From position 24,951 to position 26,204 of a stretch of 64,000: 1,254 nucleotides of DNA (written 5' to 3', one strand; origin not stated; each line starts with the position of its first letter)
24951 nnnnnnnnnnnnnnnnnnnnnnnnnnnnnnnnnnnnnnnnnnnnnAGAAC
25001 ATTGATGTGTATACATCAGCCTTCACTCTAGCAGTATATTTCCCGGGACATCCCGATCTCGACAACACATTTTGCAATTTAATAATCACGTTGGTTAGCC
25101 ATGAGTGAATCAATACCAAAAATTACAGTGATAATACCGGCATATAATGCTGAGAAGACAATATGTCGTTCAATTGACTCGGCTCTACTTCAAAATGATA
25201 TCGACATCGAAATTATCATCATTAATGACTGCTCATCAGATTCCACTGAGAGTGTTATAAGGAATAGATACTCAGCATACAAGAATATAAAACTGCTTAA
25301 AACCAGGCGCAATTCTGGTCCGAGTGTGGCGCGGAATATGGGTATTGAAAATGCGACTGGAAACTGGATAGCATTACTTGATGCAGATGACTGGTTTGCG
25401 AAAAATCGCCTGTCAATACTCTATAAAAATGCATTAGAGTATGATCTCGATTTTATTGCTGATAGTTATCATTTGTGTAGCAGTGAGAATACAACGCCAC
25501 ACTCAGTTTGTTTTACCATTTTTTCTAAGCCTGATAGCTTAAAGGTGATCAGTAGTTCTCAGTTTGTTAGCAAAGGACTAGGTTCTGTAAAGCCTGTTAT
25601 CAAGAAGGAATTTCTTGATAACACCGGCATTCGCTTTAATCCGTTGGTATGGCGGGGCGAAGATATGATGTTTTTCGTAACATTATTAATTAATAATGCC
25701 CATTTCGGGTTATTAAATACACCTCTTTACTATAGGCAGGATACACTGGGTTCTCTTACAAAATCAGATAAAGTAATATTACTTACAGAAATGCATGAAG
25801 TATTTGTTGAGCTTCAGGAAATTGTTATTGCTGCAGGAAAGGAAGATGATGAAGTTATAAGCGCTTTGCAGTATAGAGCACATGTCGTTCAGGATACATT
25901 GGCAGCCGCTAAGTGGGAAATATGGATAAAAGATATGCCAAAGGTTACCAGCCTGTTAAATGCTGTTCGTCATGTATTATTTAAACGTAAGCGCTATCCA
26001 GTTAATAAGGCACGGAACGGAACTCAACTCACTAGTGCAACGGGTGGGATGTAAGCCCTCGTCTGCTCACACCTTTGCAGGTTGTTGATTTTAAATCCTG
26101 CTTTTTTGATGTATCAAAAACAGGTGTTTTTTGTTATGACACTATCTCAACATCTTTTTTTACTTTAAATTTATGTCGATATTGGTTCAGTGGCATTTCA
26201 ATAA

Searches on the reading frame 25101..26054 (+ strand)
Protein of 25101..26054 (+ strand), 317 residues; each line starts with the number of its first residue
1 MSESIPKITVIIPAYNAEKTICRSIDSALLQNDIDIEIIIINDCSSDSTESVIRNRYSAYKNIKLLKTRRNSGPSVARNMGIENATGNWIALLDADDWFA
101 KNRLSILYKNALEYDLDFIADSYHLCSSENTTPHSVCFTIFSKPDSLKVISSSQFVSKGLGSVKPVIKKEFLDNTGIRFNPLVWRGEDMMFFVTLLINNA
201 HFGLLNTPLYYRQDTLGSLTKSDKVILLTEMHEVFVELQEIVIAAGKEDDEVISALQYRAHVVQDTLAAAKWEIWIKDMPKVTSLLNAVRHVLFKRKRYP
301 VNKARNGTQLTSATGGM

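Call 10: search_protein_families(library=pfam, proteins=[window:25101-26054:+], max_evalue=0.00001)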
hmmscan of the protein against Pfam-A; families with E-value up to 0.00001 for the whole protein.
window:25101-26054:+ (317 aa): 3 families
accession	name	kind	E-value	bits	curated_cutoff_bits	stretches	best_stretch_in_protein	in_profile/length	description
PF00535.33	Glycos_transf_2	-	2.4e-34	119.1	23.3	1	9-134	1-126/168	Glycosyl transferase family 2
PF10111.15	Glyco_tranf_2_2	-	9.7e-12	45.4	27.3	1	9-109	1-104/276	Glycosyltransferase like family 2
PF13641.12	Glyco_tranf_2_3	-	2.8e-10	41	27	1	6-102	1-102/230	Glycosyltransferase like family 2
